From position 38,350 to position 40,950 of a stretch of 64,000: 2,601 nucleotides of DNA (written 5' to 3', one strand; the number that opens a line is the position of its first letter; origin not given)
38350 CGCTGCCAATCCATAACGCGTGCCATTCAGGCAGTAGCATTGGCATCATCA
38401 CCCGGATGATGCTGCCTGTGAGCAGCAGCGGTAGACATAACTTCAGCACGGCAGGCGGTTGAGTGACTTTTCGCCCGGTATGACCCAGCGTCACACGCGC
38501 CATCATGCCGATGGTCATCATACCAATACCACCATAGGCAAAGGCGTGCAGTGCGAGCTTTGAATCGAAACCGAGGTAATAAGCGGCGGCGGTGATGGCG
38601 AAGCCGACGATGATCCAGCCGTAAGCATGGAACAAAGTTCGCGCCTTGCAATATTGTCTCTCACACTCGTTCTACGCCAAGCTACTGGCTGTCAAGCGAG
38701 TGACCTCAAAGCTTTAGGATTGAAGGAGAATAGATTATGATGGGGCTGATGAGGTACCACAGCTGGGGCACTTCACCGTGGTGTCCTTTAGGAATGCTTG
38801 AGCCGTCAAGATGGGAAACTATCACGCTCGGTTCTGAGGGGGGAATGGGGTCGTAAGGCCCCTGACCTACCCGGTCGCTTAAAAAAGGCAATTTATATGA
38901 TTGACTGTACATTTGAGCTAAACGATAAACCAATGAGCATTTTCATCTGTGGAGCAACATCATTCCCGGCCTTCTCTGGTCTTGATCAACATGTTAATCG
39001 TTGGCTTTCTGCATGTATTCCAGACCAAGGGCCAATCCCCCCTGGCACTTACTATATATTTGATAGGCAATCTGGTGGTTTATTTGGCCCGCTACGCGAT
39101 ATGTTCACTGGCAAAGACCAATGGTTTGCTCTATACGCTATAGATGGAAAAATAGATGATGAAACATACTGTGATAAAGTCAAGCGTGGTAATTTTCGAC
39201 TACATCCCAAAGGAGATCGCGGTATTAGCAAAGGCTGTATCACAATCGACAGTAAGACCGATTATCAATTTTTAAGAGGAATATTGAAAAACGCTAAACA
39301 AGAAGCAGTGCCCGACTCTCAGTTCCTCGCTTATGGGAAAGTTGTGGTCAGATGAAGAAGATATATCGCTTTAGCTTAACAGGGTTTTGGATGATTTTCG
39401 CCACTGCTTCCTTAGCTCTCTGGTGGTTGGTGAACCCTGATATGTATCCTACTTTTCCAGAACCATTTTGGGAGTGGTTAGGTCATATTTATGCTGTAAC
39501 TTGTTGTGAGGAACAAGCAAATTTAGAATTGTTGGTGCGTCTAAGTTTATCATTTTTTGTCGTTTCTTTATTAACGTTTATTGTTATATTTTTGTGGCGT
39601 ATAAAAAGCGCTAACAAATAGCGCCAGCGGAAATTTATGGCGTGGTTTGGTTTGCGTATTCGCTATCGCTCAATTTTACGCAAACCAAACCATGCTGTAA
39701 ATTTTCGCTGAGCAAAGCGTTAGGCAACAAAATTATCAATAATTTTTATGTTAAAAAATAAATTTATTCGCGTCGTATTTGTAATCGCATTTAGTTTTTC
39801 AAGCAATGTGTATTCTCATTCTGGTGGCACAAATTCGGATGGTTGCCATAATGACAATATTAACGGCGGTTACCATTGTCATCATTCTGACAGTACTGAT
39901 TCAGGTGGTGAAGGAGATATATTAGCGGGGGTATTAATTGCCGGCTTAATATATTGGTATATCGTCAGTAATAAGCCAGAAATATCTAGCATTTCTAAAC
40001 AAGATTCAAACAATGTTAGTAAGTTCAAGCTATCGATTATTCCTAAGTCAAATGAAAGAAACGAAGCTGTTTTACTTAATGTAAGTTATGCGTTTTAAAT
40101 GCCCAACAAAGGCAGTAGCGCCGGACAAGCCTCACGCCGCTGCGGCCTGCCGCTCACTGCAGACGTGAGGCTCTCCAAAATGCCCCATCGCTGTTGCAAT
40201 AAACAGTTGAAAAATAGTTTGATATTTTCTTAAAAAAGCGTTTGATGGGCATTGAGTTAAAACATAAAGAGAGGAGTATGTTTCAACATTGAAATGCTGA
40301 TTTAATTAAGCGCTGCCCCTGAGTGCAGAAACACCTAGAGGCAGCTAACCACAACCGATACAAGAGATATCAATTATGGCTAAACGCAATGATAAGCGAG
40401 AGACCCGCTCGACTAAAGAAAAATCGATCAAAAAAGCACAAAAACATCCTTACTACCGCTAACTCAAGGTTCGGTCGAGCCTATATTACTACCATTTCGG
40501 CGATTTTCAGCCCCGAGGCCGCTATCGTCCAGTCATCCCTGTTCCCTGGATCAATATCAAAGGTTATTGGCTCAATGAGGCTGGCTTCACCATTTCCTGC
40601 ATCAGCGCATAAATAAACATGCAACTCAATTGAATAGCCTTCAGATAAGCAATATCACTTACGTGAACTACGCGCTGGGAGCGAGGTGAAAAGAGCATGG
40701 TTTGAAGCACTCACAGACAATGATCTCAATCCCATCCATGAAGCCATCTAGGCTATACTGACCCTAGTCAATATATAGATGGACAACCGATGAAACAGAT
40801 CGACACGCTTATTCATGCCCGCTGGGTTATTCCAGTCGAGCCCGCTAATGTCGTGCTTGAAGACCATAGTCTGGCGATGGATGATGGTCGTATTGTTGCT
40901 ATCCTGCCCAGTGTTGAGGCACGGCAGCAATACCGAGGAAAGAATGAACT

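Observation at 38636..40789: AT-rich accessory islet that begins exactly where nnrS is truncated and abuts the conserved mtaD-ubiG block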

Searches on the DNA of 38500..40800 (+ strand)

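Call 11: search_rna_families(source=window, start=38500, end=40800, threshold=evalue, max_evalue=0.01, show_alignments=3)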
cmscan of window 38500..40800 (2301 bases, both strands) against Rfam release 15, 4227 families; matches with E-value up to 0.01: 6.
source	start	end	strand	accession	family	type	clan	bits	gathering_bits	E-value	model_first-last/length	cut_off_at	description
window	40309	40381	-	RF01809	symR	Gene; antitoxin;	-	47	61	3.4e-07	1-77/77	no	SymR antitoxin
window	38798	38875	+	RF00029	Intron_gpII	Intron;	-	43.7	40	1e-06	1-77/77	no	Group II catalytic intron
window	39632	39702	+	RF03394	mir-2574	Gene; miRNA;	-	34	90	8.2e-05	1-68/68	no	mir-2574 microRNA precursor family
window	39625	39710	+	RF03244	mir-4798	Gene; miRNA;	-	32.7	75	0.0003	1-75/75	no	mir-4798 microRNA precursor family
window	39607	39751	+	RF01581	RUF6-5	Gene; sRNA;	-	30.3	70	0.0023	1-156/156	no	Plasmodium RNA of unknown function RUF6-5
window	39610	39723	+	RF04139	MIR841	Gene; miRNA;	-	28.6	200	0.0032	1-212/212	no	MIR841 microRNA precursor family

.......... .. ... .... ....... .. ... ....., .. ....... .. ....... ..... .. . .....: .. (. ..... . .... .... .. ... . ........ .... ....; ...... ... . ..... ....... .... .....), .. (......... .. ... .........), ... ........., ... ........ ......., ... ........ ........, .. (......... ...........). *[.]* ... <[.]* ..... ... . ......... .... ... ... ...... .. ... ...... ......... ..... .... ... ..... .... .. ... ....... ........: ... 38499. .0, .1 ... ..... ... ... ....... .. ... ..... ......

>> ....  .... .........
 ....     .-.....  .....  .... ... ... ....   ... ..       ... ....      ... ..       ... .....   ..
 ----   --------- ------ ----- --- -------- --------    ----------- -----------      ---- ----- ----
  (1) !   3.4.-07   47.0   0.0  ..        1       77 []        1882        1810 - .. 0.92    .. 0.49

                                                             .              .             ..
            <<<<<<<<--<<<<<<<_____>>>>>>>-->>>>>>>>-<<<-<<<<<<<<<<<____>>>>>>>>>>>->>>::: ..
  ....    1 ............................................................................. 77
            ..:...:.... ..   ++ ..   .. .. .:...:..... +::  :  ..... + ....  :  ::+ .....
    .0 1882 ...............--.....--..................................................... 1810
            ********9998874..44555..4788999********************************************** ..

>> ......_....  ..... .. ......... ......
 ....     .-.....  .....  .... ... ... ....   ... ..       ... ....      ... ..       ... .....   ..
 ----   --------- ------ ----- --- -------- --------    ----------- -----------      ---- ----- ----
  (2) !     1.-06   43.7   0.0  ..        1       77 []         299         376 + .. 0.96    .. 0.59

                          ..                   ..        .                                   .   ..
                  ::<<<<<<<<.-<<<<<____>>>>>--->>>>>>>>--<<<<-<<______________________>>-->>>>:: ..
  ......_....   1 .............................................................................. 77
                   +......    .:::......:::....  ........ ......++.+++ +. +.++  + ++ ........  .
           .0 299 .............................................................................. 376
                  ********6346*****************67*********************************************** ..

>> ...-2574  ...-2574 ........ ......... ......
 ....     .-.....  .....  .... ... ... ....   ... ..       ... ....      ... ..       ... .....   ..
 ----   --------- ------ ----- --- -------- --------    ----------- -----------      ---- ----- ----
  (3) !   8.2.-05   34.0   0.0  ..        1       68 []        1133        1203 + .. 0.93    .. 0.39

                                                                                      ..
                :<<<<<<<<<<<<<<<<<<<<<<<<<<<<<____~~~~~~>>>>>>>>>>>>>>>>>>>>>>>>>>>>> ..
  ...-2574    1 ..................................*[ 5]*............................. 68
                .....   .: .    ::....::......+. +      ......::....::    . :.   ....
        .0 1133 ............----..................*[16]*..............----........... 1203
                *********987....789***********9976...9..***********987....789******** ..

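Call 58: search_rna_families(sources=[L096, L095, L099, L104], threshold=evalue, max_evalue=0.01)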
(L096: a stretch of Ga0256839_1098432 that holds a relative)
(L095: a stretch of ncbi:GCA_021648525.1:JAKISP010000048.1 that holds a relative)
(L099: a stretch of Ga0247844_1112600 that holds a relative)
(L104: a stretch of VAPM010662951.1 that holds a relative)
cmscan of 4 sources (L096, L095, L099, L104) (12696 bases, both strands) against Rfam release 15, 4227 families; matches with E-value up to 0.01: 8.
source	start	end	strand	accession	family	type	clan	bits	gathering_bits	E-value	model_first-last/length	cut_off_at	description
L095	8729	8815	+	RF03879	mir-2831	Gene; miRNA;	-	44.3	90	1.7e-06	1-75/75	no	mir-2831 microRNA precursor family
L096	51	125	+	RF00029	Intron_gpII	Intron;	-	43.6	40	5.8e-06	1-77/77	no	Group II catalytic intron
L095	5758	5838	-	RF04201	MIR7510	Gene; miRNA;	-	35.1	93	0.00083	1-79/79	no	MIR7510 microRNA precursor family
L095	8731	8813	-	RF04144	MIR9783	Gene; miRNA;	-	32.9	100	0.0018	1-95/95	no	MIR9783 microRNA precursor family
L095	7249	7314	+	RF03487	mir-4423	Gene; miRNA;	-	31.9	78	0.0023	1-80/80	no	mir-4423 microRNA precursor family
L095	8731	8813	+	RF04144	MIR9783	Gene; miRNA;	-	31.6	100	0.004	1-95/95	no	MIR9783 microRNA precursor family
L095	8736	8809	-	RF03233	hvt-mir-H16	Gene; miRNA;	-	31.3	70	0.0034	1-64/64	no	hvt-mir-H16 microRNA precursor family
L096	50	88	+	RF04357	Plastid-ndhA-ndhB-2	Intron;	CL00155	30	53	0.0024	1-41/41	no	Plastid-ndhA-ndhB-2 group II-D5 intron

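Call 85: search_rna_families(sources=[L116, L117, L118, L119, L120], threshold=evalue, max_evalue=0.001)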
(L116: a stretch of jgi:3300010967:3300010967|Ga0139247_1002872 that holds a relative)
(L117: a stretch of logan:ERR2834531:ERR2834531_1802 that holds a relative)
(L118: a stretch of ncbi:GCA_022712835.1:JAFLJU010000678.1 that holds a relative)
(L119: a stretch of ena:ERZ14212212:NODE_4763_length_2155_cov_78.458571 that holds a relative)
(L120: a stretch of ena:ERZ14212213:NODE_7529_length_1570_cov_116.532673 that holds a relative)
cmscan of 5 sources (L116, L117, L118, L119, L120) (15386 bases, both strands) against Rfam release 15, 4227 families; matches with E-value up to 0.001: 5.
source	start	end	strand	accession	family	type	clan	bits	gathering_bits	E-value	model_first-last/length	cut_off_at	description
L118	2553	2717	-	RF02001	group-II-D1D4-3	Intron;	CL00102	134.5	32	3.3e-28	1-170/170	no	Group II catalytic intron D1-D4-3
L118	2330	2425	-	RF01998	group-II-D1D4-1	Intron;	CL00102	61.7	35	2.8e-09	1-84/84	no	Group II catalytic intron D1-D4-1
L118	884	953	-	RF00029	Intron_gpII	Intron;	-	48.4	40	4.6e-07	1-77/77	no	Group II catalytic intron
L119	2075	2144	-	RF00029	Intron_gpII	Intron;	-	48.1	40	5.6e-07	1-77/77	no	Group II catalytic intron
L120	797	866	-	RF00029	Intron_gpII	Intron;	-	48.1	40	5.6e-07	1-77/77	no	Group II catalytic intron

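Call 96: search_with_rna_model(model_id=R2, sources=[L095, L099, L101, L108, L112, L113, L116, L098, L093, L100, L109, L118, L091, L110, L097, L102], filters=off, max_evalue=1, make_alignment=true)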
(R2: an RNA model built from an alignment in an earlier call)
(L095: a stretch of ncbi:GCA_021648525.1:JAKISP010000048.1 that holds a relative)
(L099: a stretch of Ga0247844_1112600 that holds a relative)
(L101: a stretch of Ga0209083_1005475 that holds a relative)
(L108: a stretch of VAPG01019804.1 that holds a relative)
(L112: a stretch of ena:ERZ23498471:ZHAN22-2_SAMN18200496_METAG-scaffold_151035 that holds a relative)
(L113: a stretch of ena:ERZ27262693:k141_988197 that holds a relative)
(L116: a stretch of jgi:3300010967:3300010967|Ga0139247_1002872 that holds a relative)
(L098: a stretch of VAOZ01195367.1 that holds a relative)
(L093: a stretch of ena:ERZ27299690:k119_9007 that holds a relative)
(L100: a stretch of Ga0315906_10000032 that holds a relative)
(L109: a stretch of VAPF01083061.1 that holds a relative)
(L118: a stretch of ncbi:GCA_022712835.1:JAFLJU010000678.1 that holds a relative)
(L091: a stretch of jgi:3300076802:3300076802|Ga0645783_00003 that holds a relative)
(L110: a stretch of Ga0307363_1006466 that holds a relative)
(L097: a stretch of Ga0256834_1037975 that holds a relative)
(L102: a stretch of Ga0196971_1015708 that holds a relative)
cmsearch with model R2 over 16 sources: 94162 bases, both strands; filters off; matches with E-value up to 1: 37.
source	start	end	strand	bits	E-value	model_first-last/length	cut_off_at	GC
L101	1801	1891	+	45.9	2.5e-08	1-100/100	no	0.65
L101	3098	3188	+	45.8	2.7e-08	1-100/100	no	0.67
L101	4501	4591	+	43.1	1.2e-07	1-100/100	no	0.7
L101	6898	6988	+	42.5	1.6e-07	1-100/100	no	0.71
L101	8172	8264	+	37.8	2e-06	1-100/100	no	0.69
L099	1111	1206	+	37.3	2.5e-06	1-100/100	no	0.68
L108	769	866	+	35.7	6.1e-06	1-100/100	no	0.43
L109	5167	5264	+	35.7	6.1e-06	1-100/100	no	0.43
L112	969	1046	+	35.4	7.1e-06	1-100/100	no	0.6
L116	1910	1984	+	34.2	1.4e-05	1-100/100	no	0.59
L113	6375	6470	+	33.4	2.1e-05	1-100/100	no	0.42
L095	4697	4783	+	32.3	3.7e-05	1-100/100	no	0.52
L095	7912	7969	+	31.7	5.2e-05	1-100/100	no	0.45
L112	1421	1510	+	31.2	6.9e-05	1-100/100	no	0.5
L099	5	99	+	30.8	8.2e-05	1-100/100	no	0.58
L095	5742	5853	+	30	0.00013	1-100/100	no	0.41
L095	7225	7335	+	29.5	0.00017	1-100/100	no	0.45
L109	4337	4442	+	27.3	0.00054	1-100/100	no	0.54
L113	5894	5995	+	26.8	0.00072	1-100/100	no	0.41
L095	6206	6292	+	26.1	0.0011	1-100/100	no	0.45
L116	3496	3597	+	23.5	0.0042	1-100/100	no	0.51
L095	3862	3948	+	22.8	0.0062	1-100/100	no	0.44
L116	1425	1496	+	21.8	0.011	1-100/100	no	0.53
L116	1016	1115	+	21.8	0.011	1-100/100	no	0.54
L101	8694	8755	+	19.7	0.032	1-100/100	no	0.48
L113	6375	6470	-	19.5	0.037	1-100/100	no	0.42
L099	1111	1206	-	18.1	0.077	1-100/100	no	0.68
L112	969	1046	-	17.4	0.11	1-100/100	no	0.6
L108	769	866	-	16.9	0.15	1-100/100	no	0.43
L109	5167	5264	-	16.9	0.15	1-100/100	no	0.43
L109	1864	1964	+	16.6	0.17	1-100/100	no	0.46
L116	3119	3190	+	15.7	0.28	1-100/100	no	0.49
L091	7879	7960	+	14.9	0.42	1-100/100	no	0.66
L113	7872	7946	+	14.5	0.52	1-100/100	no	0.45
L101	8172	8264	-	14.1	0.66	1-100/100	no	0.69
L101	8694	8755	-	14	0.7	1-100/100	no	0.48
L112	1421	1510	-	13.9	0.73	1-100/100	no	0.5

Alignment A7: 37 matches aligned to the model, 157 columns, each read 5' to 3' on its own strand. Consensus structure (alignment columns), stored with it:
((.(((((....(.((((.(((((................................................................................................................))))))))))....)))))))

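Call 97: search_with_rna_model(model_id=R2, sources=[L095, L099, L101, L108, L112, L113, L116, L098, L093, L100, L109, L118, L091, L110, L097, L102], filters=off, max_evalue=0.033, make_alignment=true)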
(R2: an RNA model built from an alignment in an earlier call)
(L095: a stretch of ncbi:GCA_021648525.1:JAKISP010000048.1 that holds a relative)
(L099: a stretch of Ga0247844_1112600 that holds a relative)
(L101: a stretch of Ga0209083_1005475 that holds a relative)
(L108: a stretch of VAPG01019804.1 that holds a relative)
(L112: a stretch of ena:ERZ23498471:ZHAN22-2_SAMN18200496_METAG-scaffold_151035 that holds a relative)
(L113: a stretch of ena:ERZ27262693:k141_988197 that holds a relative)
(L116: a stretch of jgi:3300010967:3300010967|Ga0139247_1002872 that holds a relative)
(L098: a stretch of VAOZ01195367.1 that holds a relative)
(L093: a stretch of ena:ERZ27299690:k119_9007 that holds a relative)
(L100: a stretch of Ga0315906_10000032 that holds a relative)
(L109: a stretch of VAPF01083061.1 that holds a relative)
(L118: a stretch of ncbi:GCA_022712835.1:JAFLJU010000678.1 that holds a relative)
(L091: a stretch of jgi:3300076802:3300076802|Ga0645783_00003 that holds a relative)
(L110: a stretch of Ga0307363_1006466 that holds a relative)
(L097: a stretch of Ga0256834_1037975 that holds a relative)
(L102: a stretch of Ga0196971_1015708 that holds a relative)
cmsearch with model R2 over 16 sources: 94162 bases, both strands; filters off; matches with E-value up to 0.033: 25.
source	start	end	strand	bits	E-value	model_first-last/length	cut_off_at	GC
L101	1801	1891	+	45.9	2.5e-08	1-100/100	no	0.65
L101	3098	3188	+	45.8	2.7e-08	1-100/100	no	0.67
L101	4501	4591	+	43.1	1.2e-07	1-100/100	no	0.7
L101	6898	6988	+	42.5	1.6e-07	1-100/100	no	0.71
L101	8172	8264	+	37.8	2e-06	1-100/100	no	0.69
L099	1111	1206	+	37.3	2.5e-06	1-100/100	no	0.68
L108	769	866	+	35.7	6.1e-06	1-100/100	no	0.43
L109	5167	5264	+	35.7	6.1e-06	1-100/100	no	0.43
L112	969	1046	+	35.4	7.1e-06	1-100/100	no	0.6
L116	1910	1984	+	34.2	1.4e-05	1-100/100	no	0.59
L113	6375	6470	+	33.4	2.1e-05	1-100/100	no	0.42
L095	4697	4783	+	32.3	3.7e-05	1-100/100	no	0.52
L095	7912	7969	+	31.7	5.2e-05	1-100/100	no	0.45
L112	1421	1510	+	31.2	6.9e-05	1-100/100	no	0.5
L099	5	99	+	30.8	8.2e-05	1-100/100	no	0.58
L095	5742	5853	+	30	0.00013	1-100/100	no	0.41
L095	7225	7335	+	29.5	0.00017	1-100/100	no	0.45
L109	4337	4442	+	27.3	0.00054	1-100/100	no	0.54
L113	5894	5995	+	26.8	0.00072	1-100/100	no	0.41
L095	6206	6292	+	26.1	0.0011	1-100/100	no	0.45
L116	3496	3597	+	23.5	0.0042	1-100/100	no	0.51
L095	3862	3948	+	22.8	0.0062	1-100/100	no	0.44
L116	1425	1496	+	21.8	0.011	1-100/100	no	0.53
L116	1016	1115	+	21.8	0.011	1-100/100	no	0.54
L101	8694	8755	+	19.7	0.032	1-100/100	no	0.48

Alignment A8: 25 matches aligned to the model, 122 columns, each read 5' to 3' on its own strand. Consensus structure (alignment columns), stored with it:
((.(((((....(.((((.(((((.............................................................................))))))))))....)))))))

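Call 98: build_rna_model(alignment_id=A8)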
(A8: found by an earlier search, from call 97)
Model R3 built from alignment A8 (25 sequences, 122 columns); structure: stored with the alignment.
model positions 89; base pairs 17; branch points 0; effective number of sequences 25; information 0.514 bits per position. Calibrated on 0.2 Mb of random sequence (short: E-values are rough).
structure used (alignment columns):
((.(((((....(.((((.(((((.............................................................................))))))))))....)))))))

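Call 99: search_with_rna_model(model_id=R3, source=window, filters=off, max_evalue=10, show_alignments=4)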
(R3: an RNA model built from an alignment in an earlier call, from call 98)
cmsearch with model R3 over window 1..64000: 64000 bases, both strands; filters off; matches with E-value up to 10: 7.
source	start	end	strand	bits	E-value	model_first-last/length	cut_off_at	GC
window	39608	39725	+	28.1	8.8e-05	1-89/89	no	0.46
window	40101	40171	+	17.1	0.044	1-89/89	no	0.69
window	63343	63390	-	13.9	0.27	1-89/89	no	0.42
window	1148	1245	-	10.3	2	1-89/89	no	0.45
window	63343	63390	+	10.3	2.1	1-89/89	no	0.42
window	46110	46165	-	8.3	6.4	1-89/89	no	0.54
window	62946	63024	+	7.9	8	1-89/89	no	0.54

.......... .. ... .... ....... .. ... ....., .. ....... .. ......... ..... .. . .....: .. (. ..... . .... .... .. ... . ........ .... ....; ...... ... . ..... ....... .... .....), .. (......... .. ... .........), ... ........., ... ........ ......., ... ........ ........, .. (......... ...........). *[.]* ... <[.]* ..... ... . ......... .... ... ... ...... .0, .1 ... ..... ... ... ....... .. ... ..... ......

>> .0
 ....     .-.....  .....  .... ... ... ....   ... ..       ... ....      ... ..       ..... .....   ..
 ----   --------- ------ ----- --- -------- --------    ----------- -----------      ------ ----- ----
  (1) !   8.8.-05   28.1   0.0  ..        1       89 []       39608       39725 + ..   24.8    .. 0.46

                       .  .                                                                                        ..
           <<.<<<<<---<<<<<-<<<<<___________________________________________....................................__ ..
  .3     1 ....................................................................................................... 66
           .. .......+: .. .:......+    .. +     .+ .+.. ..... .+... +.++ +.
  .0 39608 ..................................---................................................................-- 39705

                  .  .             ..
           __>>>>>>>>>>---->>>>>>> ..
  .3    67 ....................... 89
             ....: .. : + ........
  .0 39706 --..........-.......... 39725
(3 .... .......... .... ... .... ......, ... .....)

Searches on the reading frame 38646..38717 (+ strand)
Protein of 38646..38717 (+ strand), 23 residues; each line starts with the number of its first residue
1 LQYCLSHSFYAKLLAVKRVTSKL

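Call 20: search_protein_families(library=ncbifam, proteins=[window:38646-38717:+], max_evalue=1)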
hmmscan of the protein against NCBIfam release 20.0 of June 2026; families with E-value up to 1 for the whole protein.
window:38646-38717:+ (23 aa): 0 families
